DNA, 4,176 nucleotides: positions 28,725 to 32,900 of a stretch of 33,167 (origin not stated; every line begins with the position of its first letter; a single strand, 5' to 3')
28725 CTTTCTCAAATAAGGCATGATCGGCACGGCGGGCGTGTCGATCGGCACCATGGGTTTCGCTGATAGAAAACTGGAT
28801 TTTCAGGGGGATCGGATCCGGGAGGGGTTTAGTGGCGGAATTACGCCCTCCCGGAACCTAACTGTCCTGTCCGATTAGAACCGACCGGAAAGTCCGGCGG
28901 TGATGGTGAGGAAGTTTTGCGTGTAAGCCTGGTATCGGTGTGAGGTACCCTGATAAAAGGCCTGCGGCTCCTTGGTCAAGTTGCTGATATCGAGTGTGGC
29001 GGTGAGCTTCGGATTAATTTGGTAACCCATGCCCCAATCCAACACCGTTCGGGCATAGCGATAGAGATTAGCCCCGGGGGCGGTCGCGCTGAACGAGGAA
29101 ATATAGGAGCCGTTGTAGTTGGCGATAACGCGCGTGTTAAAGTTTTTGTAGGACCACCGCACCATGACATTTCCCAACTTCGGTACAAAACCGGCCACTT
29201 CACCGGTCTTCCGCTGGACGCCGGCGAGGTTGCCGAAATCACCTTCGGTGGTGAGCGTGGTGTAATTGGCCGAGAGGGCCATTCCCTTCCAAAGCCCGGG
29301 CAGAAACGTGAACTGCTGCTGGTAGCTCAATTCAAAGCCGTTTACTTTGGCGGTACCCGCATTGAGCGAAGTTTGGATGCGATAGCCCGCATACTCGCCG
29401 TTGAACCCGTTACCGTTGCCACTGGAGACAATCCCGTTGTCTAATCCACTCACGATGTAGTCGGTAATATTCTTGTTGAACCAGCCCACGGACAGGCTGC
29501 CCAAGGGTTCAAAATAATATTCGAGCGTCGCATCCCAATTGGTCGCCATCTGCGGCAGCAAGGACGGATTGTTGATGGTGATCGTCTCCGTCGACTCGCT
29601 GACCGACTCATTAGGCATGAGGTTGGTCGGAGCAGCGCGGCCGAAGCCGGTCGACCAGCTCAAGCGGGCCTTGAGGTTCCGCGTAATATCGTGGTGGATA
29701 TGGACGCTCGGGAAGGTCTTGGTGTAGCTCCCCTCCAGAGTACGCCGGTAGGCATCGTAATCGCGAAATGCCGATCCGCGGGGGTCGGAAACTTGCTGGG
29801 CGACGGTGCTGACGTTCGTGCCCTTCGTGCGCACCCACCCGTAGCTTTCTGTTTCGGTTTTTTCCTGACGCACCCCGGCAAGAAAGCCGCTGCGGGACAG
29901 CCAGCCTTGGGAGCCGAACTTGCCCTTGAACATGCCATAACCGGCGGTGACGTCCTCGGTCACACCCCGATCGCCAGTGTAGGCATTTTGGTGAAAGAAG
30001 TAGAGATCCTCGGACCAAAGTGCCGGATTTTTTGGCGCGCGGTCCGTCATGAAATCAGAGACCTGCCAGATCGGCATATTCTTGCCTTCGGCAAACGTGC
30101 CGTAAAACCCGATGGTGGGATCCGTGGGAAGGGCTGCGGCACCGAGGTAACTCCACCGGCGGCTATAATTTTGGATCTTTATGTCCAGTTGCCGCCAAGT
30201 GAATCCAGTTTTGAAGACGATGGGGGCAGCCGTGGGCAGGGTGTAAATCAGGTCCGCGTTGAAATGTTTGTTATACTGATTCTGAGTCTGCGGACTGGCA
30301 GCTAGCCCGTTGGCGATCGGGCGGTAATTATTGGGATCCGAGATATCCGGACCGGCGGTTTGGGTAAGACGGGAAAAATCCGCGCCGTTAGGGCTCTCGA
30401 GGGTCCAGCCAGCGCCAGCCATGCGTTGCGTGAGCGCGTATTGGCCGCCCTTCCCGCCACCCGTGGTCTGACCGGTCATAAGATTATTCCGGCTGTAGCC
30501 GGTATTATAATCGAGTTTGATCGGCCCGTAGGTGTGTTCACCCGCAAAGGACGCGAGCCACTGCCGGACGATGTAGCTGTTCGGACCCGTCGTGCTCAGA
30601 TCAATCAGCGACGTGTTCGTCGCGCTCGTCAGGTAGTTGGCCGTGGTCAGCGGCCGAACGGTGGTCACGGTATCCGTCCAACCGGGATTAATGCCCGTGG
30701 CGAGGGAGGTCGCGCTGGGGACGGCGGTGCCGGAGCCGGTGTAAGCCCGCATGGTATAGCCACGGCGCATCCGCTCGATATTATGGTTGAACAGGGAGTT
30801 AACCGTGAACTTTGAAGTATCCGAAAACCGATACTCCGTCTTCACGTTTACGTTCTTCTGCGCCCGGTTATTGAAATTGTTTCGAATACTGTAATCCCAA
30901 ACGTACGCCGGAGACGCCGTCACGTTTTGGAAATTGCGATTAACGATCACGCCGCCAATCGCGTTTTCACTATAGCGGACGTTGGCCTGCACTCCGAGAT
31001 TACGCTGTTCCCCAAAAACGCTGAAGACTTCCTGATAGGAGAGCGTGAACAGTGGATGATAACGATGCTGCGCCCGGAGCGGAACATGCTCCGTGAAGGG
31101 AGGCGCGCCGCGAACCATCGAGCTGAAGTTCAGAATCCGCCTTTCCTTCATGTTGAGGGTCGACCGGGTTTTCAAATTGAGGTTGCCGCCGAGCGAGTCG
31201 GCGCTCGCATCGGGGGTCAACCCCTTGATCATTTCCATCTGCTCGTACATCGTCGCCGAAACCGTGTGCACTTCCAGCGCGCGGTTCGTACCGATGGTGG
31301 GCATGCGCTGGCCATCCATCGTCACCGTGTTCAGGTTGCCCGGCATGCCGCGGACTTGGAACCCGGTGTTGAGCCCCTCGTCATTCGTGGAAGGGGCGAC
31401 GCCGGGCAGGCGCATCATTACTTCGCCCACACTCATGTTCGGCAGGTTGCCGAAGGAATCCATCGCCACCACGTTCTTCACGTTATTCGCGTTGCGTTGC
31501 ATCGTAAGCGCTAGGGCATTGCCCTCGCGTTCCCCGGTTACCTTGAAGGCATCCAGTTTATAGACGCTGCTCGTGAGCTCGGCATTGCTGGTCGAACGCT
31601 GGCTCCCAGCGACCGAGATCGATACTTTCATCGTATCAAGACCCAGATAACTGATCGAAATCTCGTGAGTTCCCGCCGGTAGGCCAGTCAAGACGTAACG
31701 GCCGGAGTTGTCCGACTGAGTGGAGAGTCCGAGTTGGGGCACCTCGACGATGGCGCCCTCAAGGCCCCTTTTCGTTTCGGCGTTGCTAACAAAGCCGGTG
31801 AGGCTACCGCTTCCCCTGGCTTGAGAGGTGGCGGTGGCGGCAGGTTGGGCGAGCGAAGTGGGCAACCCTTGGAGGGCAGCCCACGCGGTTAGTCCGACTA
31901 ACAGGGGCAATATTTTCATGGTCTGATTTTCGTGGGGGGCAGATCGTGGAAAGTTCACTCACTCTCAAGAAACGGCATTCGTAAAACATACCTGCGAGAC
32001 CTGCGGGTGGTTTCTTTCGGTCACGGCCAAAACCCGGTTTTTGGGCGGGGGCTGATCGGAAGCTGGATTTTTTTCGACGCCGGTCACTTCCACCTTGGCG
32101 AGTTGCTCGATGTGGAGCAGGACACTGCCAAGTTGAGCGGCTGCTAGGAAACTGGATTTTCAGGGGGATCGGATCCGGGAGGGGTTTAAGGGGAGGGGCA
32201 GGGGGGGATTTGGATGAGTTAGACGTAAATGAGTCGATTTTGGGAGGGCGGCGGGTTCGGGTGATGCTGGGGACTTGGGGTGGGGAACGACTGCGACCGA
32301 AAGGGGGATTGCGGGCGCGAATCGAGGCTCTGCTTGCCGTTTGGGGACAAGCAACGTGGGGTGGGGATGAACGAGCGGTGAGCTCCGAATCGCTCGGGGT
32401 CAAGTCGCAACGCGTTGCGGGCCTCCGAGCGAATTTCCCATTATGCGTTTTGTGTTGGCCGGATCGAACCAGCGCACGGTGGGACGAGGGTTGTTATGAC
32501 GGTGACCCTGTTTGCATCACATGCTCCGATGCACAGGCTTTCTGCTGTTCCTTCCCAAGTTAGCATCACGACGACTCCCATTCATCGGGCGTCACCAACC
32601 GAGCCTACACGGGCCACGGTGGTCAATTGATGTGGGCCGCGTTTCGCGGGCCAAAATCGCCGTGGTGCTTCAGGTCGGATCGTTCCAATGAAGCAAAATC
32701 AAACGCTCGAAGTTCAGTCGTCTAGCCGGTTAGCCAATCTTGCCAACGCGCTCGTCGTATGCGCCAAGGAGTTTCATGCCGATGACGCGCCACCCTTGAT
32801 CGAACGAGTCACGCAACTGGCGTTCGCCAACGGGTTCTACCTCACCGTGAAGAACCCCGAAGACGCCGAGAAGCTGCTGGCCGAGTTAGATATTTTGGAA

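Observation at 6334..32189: Orientation-locked 38-bp intergenic repeat (M2) in front of essentially every transcription unit of the receptor super-locus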

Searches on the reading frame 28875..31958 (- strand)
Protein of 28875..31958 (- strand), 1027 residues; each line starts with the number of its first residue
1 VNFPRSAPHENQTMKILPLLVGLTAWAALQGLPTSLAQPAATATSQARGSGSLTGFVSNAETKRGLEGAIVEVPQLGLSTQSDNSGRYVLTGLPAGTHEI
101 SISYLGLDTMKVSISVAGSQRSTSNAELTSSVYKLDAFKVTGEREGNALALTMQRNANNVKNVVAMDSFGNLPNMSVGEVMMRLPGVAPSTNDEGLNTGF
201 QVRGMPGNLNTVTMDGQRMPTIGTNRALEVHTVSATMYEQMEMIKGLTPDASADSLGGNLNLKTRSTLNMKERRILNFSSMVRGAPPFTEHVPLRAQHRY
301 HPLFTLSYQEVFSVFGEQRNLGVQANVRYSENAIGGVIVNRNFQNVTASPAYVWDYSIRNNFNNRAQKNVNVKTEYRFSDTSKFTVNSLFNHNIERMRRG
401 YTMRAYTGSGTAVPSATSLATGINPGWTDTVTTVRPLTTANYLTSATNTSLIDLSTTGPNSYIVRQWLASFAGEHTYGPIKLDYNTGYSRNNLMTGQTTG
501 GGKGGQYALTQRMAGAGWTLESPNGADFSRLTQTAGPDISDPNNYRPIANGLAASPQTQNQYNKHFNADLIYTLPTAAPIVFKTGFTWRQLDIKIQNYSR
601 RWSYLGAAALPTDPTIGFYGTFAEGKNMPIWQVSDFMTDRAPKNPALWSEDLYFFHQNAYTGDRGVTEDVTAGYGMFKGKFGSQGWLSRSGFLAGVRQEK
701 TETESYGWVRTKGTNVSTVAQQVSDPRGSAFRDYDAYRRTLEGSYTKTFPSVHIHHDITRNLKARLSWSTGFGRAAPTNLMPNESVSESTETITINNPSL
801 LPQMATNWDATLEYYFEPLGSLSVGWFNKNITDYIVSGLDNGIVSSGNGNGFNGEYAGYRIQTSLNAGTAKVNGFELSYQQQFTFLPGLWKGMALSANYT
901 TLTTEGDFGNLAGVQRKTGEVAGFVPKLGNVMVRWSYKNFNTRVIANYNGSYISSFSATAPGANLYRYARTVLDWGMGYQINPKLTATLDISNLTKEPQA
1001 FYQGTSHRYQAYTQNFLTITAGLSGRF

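Call 13: search_protein_families(library=pfam, proteins=[window:28875-31958:-])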
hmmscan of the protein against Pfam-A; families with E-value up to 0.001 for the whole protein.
window:28875-31958:- (1027 aa): 4 families
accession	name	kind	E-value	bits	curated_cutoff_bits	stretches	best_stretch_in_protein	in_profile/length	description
PF00593.30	TonB_dep_Rec_b-barrel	-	4.2e-18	66.9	27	1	471-994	28-436/436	TonB dependent receptor-like, beta-barrel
PF13715.12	CarbopepD_reg_2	-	8.1e-13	48.7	32.2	1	54-138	2-86/88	CarboxypepD_reg-like domain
PF13620.12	CarboxypepD_reg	-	1.4e-11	45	32.3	1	52-128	1-81/82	Carboxypeptidase regulatory-like domain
PF07715.20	Plug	-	4.5e-10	40.4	23.9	1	159-258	7-106/107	TonB-dependent Receptor Plug Domain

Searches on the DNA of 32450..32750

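Call 91: search_rna_families(source=window, start=32450, end=32750, threshold=evalue, max_evalue=1, show_alignments=1)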
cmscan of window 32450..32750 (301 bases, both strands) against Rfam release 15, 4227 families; matches with E-value up to 1: 1.
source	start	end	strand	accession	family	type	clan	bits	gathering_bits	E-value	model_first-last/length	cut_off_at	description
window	32558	32667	+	RF01725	SAM-I-IV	Cis-reg; riboswitch;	CL00012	37.5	41.1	9.1e-05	1-99/99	no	SAM-I/IV (S-adenosyl methionine) riboswitch aptamer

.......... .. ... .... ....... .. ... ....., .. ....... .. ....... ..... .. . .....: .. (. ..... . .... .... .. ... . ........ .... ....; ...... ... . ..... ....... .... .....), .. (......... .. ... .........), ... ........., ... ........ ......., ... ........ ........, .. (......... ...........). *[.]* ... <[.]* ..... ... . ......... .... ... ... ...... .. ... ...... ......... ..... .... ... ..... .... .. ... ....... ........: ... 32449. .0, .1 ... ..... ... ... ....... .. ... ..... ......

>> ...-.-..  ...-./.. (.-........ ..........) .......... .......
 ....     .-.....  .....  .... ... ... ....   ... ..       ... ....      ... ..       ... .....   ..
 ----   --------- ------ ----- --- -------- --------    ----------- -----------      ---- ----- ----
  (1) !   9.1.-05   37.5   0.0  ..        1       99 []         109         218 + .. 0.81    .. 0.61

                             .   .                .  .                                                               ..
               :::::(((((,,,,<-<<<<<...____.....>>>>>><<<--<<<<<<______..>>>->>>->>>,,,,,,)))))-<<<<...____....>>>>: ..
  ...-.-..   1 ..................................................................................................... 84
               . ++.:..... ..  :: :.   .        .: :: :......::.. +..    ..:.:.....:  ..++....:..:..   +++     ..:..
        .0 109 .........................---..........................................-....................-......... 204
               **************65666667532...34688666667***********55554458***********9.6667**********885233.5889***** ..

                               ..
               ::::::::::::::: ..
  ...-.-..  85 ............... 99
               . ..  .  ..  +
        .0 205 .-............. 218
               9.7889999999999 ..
